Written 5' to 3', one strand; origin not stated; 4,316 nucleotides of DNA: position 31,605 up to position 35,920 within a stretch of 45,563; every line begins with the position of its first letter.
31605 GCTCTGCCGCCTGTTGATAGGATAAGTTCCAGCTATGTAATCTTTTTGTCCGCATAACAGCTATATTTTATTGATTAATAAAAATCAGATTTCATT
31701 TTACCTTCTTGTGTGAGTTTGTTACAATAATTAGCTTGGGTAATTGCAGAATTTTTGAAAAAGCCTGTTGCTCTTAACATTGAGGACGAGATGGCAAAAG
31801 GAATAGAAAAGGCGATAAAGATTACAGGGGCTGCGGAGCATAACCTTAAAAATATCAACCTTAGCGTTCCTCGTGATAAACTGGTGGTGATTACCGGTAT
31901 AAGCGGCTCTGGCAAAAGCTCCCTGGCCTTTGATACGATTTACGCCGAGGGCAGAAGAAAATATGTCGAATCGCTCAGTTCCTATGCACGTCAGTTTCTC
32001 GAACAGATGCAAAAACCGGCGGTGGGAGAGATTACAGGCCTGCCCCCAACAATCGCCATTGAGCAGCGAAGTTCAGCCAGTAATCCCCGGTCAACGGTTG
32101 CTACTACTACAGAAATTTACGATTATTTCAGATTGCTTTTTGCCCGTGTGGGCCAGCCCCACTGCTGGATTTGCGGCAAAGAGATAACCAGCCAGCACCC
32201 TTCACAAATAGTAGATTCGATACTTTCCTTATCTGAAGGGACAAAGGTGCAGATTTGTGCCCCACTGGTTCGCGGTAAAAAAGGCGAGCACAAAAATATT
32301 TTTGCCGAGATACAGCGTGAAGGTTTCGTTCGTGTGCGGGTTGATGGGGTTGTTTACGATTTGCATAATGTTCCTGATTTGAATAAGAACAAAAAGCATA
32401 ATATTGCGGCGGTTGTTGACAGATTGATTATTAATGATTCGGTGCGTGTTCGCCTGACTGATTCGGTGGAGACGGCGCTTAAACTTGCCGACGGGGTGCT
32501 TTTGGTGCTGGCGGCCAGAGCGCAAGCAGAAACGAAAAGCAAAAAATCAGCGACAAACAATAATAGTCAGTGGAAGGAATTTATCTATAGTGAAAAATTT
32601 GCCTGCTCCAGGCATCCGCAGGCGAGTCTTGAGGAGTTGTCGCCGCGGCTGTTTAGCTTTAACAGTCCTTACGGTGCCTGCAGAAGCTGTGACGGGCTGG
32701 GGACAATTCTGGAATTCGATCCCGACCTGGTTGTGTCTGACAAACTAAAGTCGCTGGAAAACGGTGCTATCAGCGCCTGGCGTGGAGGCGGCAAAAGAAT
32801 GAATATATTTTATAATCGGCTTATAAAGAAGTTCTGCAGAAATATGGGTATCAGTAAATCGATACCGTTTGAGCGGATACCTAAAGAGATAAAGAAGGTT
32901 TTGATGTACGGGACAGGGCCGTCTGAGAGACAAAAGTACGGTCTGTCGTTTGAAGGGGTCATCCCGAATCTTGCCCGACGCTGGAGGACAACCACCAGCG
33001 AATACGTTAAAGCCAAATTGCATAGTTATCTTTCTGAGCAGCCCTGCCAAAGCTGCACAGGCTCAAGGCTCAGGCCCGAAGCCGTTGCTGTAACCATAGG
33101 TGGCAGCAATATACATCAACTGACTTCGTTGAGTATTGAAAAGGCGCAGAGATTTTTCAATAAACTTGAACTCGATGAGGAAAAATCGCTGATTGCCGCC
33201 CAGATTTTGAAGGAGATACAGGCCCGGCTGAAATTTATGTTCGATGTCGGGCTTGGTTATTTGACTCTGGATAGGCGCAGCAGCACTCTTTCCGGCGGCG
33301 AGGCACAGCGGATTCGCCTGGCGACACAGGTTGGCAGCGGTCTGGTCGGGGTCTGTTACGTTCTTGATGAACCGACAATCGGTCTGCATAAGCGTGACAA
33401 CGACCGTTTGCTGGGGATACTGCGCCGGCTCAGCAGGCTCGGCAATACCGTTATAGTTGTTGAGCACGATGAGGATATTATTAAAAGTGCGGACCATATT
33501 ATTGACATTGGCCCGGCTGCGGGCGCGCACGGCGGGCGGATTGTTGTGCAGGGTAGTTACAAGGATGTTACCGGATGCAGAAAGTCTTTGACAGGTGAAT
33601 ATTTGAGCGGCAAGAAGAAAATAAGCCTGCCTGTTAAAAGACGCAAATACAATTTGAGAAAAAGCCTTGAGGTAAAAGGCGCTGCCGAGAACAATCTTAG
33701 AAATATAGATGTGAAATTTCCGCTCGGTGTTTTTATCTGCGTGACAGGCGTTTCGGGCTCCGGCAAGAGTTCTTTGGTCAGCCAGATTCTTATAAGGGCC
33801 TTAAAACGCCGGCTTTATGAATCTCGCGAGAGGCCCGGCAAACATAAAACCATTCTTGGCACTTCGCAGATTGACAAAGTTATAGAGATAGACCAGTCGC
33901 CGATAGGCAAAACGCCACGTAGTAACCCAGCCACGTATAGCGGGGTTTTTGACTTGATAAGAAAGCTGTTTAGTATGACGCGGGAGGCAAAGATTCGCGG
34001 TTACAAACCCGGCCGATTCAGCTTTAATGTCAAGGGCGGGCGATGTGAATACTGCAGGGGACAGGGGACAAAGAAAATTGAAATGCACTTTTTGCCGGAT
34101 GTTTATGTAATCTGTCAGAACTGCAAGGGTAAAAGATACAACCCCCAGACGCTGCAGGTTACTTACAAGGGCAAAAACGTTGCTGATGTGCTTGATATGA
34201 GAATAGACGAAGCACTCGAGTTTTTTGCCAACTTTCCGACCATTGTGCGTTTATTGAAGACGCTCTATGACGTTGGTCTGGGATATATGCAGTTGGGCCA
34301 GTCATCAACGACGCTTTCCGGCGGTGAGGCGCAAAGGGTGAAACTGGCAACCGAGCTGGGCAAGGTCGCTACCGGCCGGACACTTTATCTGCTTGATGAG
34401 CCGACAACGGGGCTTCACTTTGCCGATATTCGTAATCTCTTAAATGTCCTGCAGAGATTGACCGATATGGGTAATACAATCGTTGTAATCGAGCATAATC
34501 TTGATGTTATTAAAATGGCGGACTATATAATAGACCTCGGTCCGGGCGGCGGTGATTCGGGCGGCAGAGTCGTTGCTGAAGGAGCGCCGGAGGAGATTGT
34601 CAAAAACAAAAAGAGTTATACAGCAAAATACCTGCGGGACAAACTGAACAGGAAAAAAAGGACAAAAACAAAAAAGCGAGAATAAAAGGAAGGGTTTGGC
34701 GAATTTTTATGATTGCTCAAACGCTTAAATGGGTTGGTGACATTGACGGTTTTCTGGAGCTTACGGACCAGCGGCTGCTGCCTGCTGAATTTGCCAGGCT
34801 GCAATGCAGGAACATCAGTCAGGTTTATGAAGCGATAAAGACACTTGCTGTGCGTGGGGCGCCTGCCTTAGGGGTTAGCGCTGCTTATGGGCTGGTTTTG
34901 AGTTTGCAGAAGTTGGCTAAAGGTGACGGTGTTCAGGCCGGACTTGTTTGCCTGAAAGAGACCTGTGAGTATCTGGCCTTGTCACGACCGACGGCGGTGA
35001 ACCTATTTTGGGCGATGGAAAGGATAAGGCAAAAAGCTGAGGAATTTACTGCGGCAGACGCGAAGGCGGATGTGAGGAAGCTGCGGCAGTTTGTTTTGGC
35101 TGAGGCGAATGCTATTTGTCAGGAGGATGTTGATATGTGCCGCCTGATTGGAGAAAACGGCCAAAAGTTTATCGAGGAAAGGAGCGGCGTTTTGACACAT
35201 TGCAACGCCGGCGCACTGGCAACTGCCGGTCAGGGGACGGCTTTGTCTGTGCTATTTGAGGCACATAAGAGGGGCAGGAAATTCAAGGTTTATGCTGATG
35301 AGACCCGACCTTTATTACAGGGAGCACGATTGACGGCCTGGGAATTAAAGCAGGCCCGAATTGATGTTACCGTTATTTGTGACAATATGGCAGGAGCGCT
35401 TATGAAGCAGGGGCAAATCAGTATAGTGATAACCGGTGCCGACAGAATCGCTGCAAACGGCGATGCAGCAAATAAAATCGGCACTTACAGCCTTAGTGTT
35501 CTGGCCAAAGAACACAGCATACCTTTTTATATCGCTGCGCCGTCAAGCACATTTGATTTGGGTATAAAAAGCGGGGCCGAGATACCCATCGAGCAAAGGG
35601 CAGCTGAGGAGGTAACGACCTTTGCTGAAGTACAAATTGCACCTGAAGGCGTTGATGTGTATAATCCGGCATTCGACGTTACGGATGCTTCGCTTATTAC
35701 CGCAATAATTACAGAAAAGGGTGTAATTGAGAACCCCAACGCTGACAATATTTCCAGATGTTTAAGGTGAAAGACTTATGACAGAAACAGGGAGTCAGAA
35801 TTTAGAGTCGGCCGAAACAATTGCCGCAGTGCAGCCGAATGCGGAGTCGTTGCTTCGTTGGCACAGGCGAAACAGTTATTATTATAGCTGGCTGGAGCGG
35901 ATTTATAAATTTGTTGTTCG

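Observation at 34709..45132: Tightly packed 7-gene operon: candidate polyprenyl-phosphate-sugar dependent periplasmic glycosylation/methylation system with four GT-C enzymes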

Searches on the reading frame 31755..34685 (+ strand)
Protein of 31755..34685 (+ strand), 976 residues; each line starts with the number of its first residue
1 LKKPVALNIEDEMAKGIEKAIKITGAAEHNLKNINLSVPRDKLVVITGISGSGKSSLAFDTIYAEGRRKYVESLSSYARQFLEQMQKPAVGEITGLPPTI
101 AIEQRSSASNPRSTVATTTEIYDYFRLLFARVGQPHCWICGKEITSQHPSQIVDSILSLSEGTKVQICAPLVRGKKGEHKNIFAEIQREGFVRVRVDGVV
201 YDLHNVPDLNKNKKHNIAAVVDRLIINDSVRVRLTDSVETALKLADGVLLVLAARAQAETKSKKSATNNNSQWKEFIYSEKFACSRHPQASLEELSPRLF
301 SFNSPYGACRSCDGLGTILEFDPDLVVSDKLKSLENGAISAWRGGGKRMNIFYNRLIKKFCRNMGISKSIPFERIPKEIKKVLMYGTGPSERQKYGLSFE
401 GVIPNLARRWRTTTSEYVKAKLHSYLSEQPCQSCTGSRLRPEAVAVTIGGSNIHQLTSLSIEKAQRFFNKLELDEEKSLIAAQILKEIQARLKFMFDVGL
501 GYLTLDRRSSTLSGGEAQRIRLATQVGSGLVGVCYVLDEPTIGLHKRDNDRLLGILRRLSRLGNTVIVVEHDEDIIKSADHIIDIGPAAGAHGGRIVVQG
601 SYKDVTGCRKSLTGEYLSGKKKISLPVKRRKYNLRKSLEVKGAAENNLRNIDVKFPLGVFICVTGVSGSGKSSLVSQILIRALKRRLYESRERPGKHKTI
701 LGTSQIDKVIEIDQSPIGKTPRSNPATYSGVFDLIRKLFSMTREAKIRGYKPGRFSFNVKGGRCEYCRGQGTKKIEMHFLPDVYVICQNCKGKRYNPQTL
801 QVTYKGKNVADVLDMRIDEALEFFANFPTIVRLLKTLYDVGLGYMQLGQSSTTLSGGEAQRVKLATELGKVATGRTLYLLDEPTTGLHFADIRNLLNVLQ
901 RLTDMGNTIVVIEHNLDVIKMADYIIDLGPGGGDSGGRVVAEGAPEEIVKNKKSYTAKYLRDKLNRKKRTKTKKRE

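Call 5: search_protein_families(library=pfam, proteins=[window:31755-34685:+], max_evalue=0.01)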
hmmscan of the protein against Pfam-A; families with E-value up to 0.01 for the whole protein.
window:31755-34685:+ (976 aa): 20 families
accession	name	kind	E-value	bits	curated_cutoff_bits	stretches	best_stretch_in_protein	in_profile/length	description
PF17760.6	UvrA_inter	-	4.2e-39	133.2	23.3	1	147-253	1-107/109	UvrA interaction domain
PF17755.6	UvrA_DNA-bind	-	9.2e-26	90.8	23.2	1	322-423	1-109/110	UvrA DNA-binding domain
PF00005.33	ABC_tran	-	3.2e-19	70.3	25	2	832-885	87-137/137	ABC transporter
PF02463.25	SMC_N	-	2.7e-09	37.2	40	0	41-585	24-211/220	RecF/RecN/SMC N terminal domain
PF20703.3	nSTAND1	-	6e-08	33.1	27.1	1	660-691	35-66/379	Novel STAND NTPase 1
PF13191.12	AAA_16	-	8.3e-08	33.3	32.6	0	660-693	26-59/167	AAA ATPase domain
PF13304.12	AAA_21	-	1.3e-07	32.4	27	1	860-910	243-294/304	AAA domain, putative AbiEii toxin, Type IV TA system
PF13555.12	AAA_29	-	6.7e-06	26.2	27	0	38-57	19-38/61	P-loop containing region of AAA domain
PF03193.22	RsgA_GTPase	-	2.8e-05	24.5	30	0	659-699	107-148/174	RsgA GTPase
PF00684.25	DnaJ_CXXCXGXG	-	7e-05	23.5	32.7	0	763-794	17-51/65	DnaJ central domain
PF20720.3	nSTAND3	-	8.2e-05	22.8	27.2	0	40-63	16-39/155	Novel STAND NTPase 3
PF13238.12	AAA_18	-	0.00031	21.6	29.4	0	661-678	1-18/128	AAA domain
PF09848.15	SLFN-g3_helicase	-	0.00063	19.6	24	0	42-92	2-54/354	Schlafen group 3, DNA/RNA helicase domain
PF13481.12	AAA_25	-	0.00065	19.8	27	0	35-61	27-53/195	AAA domain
PF13401.12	AAA_22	-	0.001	19.9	27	0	660-682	7-29/130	AAA domain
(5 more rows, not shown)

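Call 6: search_protein_families(library=ncbifam, proteins=[window:31755-34685:+], max_evalue=0.01)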
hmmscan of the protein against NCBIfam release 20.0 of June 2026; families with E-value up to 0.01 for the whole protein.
window:31755-34685:+ (976 aa): 190 families (the best 25 are shown)
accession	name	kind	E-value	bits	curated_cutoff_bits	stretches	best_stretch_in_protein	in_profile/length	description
NF001503.0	PRK00349.1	equivalog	0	1444.1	1147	1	18-965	3-942/943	excinuclease ABC subunit UvrA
TIGR00630.1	uvra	equivalog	0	1367.8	729.8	1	21-948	2-923/924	excinuclease ABC subunit UvrA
NF001885.0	PRK00635.1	equivalog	3.5e-201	670.9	3054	1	21-968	6-923/1809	excinuclease ABC subunit A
TIGR04521.1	ECF_ATPase_2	equivalog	8.6e-36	123.4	330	3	835-959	126-243/279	energy-coupling factor transporter ATPase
TIGR03608.1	L_ocin_972_ABC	subfamily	2.2e-35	122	254.85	2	833-928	115-206/206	putative bacteriocin export ABC transporter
TIGR02857.1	CydD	equivalog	6.8e-34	117.7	435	3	839-928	443-529/529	thiol reductant ABC exporter subunit CydD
NF040873.1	AztA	equivalog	7.9e-32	110.4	220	2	848-927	114-190/191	zinc ABC transporter ATP-binding protein AztA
TIGR02673.1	FtsE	equivalog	1.3e-31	110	264.85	4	835-922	120-203/214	cell division ATP-binding protein FtsE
TIGR04520.1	ECF_ATPase_1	equivalog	3.8e-31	108.5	315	3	837-956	121-231/269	energy-coupling factor transporter ATPase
NF010068.0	PRK13548.1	equivalog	6.1e-31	107.4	261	2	849-952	133-234/261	heme ABC transporter ATP-binding protein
TIGR03873.1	F420-0_ABC_ATP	hypoth_equivalog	2.5e-26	92.5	372.4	2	850-950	134-226/256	putative F420-0 ABC transporter ATP-binding protein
NF008409.0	PRK11231.1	equivalog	3.8e-26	92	375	2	851-952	136-229/255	Fe(3+) dicitrate ABC transporter ATP-binding protein FecE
TIGR01166.1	cbiO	subfamily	2.1e-25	89.3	211.8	2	849-918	123-189/190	cobalt ABC transporter, ATP-binding protein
TIGR02315.1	ABC_phnC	equivalog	2.9e-25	89.1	266.1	3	832-949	125-234/243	phosphonate ABC transporter ATP-binding protein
NF010155.0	PRK13634.1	equivalog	3.4e-25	88.9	413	2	835-958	127-243/290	energy-coupling factor ABC transporter ATP-binding protein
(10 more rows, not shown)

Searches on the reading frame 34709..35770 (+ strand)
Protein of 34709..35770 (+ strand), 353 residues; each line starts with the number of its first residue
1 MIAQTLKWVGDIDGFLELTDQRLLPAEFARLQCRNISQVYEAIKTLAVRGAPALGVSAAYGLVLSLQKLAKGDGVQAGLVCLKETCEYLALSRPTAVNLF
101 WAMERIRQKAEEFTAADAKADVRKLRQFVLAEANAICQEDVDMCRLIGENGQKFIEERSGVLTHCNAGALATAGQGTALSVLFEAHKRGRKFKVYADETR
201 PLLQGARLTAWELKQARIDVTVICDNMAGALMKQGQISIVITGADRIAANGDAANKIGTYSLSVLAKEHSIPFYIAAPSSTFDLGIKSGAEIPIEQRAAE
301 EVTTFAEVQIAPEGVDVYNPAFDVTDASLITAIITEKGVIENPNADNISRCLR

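Call 5: search_protein_families(library=pfam, proteins=[window:34709-35770:+], max_evalue=0.01)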
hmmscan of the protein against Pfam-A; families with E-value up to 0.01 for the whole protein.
window:34709-35770:+ (353 aa): 1 family
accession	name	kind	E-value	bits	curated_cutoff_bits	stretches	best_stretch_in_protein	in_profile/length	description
PF01008.23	IF-2B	-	4.8e-87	292.2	22.4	1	48-341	2-279/280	Initiation factor 2 subunit family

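Call 6: search_protein_families(library=ncbifam, proteins=[window:34709-35770:+], max_evalue=0.01)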
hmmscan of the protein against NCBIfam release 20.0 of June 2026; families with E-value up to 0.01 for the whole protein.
window:34709-35770:+ (353 aa): 8 families
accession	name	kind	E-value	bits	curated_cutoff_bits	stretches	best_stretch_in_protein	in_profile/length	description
NF004326.0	PRK05720.1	subfamily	1.4e-135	451.7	271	1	5-350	12-350/358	s-methyl-5-thioribose-1-phosphate isomerase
TIGR00512.1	salvage_mtnA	equivalog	2.9e-130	434.1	279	1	13-341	7-334/335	S-methyl-5-thioribose-1-phosphate isomerase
TIGR00524.1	eIF-2B_rel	subfamily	5.8e-112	373.7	185.85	1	33-341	1-302/303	S-methyl-5-thioribose-1-phosphate isomerase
NF004700.0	PRK06036.1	equivalog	1.9e-111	372.4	528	1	5-345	3-333/339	S-methyl-5-thioribose-1-phosphate isomerase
NF004436.0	PRK05772.1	equivalog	8.6e-92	308.2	521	1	14-352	24-361/363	S-methyl-5-thioribose-1-phosphate isomerase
TIGR00511.1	ribulose_e2b2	equivalog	1.1e-53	182.4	314.1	1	36-341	2-287/301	ribose 1,5-bisphosphate isomerase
NF006210.0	PRK08335.1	equivalog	2e-24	86.3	339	1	124-343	76-272/275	translation initiation factor IF-2B subunit alpha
NF004994.0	PRK06372.1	equivalog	1.1e-12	47.9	249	1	192-342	110-248/253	translation initiation factor IF-2B subunit delta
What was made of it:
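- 34709..35770 (+): mtnA (S-methyl-5-thioribose-1-phosphate isomerase). It is a conserved upstream neighbour of the fusion in Phycisphaerae. Its functional link to the module is unproven. TIGR00512 equivalog 434 bits against a cut-off of 279; PF01008 (calls 5, 6).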
